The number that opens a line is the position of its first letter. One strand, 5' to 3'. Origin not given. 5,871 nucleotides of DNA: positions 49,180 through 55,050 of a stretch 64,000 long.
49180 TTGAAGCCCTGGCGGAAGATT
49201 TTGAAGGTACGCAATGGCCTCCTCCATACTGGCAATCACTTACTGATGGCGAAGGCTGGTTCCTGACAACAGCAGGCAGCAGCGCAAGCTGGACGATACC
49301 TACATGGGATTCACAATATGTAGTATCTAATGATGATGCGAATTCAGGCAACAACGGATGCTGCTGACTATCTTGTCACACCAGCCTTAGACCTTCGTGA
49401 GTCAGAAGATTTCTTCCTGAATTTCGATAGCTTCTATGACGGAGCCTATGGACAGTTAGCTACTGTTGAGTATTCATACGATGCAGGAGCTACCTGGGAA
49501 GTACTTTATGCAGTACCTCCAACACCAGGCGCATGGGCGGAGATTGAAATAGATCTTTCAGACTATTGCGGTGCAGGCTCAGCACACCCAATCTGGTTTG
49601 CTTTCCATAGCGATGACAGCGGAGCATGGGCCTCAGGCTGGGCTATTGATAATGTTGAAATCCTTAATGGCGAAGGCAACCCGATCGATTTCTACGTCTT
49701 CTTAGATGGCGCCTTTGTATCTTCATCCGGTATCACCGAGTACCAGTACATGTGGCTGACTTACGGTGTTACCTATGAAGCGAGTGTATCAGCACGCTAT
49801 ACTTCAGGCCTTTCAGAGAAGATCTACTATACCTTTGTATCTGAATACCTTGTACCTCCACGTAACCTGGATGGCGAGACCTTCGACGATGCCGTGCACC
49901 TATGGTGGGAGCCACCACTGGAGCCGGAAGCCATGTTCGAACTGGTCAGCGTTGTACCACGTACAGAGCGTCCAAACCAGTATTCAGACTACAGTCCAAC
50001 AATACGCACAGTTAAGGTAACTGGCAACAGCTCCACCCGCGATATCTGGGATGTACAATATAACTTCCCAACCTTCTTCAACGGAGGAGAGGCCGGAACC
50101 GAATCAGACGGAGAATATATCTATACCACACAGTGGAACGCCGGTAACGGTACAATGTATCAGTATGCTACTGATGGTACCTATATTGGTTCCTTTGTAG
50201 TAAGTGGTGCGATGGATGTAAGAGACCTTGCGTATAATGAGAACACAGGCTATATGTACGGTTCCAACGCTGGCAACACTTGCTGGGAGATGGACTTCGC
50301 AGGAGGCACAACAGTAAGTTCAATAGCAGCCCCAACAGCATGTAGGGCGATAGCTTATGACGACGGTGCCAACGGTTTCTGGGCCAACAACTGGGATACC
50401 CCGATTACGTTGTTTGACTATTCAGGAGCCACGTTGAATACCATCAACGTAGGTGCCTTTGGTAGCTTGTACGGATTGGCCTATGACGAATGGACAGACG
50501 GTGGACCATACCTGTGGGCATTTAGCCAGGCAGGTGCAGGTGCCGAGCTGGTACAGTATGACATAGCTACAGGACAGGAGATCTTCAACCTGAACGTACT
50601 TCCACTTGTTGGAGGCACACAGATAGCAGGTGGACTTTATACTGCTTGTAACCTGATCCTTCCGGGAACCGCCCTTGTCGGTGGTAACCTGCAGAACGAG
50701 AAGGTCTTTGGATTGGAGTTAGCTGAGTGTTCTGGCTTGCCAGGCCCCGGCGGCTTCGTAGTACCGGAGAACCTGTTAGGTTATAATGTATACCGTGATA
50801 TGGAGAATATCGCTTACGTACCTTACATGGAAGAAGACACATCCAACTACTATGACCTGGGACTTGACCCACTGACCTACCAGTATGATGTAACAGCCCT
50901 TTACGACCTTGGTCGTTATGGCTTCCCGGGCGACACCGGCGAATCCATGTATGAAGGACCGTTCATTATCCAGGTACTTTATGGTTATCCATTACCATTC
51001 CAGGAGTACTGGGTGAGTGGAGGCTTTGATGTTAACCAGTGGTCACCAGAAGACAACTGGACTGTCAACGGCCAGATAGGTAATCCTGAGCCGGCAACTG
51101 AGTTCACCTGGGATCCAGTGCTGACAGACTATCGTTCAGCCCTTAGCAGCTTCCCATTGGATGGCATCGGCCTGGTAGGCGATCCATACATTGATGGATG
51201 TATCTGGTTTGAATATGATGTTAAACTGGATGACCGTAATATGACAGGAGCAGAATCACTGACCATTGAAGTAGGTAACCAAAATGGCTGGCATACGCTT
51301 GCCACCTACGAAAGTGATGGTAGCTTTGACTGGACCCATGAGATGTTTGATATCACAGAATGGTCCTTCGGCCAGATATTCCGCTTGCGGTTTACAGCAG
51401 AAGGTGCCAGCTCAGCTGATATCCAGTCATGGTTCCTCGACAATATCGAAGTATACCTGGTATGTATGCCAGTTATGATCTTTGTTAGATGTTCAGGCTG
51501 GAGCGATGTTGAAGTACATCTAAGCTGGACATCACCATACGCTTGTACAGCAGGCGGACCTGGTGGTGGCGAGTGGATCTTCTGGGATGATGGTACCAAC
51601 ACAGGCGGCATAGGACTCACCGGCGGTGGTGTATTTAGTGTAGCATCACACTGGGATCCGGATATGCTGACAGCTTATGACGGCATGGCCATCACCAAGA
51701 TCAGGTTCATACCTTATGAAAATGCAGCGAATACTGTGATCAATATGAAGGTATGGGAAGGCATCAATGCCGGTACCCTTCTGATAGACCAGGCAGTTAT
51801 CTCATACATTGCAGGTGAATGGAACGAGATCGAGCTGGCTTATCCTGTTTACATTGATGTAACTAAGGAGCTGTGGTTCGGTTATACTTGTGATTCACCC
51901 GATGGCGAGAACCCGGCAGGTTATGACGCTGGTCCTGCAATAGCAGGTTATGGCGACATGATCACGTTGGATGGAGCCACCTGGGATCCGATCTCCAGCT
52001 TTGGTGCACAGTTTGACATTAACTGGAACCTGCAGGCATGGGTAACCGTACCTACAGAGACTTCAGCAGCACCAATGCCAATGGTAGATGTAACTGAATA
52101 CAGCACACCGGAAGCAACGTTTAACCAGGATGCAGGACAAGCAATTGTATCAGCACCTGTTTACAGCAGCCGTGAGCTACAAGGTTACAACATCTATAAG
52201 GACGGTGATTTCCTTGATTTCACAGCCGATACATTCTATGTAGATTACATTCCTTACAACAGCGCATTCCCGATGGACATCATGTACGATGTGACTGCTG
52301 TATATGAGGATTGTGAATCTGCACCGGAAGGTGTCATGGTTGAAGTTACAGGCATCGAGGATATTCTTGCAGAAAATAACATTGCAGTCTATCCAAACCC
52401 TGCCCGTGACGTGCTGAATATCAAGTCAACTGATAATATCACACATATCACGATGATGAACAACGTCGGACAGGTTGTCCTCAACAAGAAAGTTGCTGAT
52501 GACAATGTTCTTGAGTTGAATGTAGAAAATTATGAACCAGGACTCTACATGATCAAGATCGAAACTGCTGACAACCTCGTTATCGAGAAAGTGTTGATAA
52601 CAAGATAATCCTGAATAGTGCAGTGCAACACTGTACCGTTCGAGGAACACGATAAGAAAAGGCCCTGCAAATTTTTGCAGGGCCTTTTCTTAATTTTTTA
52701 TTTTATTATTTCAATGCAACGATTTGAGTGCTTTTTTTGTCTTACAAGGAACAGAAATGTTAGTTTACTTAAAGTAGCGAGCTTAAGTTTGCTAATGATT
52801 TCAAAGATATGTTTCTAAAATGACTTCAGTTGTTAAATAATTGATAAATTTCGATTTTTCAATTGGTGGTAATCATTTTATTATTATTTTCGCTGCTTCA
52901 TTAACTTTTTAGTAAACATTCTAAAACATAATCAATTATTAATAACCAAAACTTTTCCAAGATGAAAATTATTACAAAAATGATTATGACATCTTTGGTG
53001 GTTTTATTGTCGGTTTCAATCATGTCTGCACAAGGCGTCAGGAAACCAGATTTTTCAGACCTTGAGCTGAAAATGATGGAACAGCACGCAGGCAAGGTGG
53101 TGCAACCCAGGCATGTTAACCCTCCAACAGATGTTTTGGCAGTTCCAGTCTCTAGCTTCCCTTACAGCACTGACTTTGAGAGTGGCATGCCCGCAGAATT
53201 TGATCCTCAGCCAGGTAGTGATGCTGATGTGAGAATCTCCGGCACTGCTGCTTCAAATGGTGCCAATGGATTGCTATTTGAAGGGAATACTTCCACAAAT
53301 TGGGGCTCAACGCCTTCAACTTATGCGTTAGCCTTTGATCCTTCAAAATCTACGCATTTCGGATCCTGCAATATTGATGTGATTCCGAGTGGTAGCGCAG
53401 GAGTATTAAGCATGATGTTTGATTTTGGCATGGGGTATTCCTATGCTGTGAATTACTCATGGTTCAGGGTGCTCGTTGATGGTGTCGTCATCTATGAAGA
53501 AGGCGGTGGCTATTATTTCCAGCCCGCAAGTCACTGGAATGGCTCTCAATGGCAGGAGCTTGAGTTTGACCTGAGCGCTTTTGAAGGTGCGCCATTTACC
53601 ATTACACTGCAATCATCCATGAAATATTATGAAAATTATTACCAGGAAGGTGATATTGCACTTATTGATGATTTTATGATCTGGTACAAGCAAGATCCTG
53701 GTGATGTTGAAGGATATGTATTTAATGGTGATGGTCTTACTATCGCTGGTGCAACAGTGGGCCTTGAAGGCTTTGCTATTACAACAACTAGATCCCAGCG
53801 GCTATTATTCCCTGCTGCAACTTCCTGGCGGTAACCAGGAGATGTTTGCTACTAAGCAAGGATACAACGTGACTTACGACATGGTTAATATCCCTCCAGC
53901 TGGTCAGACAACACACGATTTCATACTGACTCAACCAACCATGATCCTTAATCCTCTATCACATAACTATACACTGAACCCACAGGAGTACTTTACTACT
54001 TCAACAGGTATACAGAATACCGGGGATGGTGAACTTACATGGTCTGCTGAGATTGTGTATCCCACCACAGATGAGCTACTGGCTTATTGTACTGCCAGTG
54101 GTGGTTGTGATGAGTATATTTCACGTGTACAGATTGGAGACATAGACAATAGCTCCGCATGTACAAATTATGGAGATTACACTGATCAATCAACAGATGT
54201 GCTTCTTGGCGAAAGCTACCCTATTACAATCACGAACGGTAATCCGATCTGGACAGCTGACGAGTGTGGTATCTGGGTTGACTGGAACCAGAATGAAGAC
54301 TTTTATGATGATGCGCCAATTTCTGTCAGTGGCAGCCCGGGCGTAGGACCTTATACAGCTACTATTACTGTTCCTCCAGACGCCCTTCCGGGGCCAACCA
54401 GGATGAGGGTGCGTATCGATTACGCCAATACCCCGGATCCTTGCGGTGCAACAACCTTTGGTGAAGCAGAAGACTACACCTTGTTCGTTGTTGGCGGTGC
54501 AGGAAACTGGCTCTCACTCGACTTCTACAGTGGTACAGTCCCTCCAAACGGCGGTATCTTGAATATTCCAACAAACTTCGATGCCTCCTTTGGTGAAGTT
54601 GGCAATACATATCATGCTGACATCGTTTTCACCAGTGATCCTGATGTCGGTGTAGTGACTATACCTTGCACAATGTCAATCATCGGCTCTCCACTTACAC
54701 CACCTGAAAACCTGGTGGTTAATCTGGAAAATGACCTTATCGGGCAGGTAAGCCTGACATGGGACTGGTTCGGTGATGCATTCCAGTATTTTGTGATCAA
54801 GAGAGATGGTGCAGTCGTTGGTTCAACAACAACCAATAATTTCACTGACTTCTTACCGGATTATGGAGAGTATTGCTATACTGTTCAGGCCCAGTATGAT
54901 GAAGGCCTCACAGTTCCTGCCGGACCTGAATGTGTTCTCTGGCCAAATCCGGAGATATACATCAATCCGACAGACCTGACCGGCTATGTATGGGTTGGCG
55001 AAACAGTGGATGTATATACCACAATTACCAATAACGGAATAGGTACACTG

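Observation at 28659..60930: Head-to-tail array of four giant paralogous T9SS cargo genes fills half the window and has no recognisable enzymatic core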

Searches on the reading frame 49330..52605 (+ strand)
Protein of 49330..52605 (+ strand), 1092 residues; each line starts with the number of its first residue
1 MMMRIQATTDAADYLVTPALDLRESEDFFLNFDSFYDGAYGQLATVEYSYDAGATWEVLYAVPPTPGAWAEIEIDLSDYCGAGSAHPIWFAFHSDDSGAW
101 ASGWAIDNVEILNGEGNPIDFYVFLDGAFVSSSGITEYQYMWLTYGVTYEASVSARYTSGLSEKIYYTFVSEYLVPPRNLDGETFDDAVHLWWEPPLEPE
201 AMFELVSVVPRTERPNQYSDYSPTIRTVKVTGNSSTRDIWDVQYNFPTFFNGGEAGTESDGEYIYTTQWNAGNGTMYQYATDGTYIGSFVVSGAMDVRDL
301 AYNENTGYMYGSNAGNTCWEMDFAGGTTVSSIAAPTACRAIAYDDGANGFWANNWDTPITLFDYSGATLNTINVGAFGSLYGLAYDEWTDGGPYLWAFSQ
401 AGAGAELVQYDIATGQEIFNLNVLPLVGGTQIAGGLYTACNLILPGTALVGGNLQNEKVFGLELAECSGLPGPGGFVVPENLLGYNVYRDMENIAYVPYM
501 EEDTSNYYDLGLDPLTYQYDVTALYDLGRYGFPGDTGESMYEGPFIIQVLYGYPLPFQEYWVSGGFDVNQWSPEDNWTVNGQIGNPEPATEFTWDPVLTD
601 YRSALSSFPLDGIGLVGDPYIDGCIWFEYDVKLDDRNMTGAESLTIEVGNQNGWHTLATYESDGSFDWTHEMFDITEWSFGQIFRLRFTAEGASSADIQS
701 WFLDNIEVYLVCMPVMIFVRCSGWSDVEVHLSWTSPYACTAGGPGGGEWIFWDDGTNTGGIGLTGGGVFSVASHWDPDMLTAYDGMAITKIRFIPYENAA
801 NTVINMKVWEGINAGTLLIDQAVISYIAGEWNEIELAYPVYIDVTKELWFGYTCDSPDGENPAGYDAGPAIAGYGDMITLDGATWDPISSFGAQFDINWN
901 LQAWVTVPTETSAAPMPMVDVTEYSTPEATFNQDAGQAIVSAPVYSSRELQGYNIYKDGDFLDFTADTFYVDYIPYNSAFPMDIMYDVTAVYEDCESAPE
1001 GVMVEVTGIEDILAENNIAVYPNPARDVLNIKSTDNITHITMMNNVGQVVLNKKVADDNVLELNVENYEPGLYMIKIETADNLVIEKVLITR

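Call 6: search_protein_families(library=ncbifam, proteins=[window:49330-52605:+], max_evalue=0.01)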
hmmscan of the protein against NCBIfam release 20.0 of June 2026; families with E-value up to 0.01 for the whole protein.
window:49330-52605:+ (1092 aa): 3 families
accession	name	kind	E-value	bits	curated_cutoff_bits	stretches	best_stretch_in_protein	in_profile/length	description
NF038113.1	T9SSA_dep_M36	equivalog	1e-09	37.1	885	1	1006-1090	782-868/869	T9SS-dependent M36 family metallopeptidase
TIGR04183.1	Por_Secre_tail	domain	1.4e-09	37.8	23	1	1020-1090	1-71/72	T9SS type A sorting domain-containing protein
NF050177.1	TapA_OM_Porphy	equivalog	0.00031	19.6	500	1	1004-1090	456-543/544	TapA/TapC family T9SS-dependent outer membrane protein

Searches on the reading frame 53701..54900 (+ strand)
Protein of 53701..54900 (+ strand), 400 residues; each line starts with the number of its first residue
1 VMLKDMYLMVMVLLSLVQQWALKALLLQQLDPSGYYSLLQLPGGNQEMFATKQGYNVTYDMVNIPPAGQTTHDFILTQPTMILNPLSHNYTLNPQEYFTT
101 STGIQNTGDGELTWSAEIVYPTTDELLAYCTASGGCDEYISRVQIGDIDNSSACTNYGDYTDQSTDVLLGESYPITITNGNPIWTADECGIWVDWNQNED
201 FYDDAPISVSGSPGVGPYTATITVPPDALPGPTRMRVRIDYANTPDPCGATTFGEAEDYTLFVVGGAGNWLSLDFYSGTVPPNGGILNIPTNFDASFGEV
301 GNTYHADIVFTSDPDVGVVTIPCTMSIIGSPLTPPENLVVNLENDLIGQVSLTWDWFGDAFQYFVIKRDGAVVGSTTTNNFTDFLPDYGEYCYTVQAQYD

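Call 59: search_protein_families(library=pfam, proteins=[window:53701-54900:+], max_evalue=0.05)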
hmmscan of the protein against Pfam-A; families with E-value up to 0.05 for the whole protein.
window:53701-54900:+ (400 aa): 2 families
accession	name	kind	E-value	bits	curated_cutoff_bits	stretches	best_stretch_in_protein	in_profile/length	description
PF20009.4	GEVED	-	1.3e-20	74.4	24.4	1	190-261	3-77/78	GEVED domain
PF13620.12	CarboxypepD_reg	-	0.0073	17.1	32.3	1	31-77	35-82/82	Carboxypeptidase regulatory-like domain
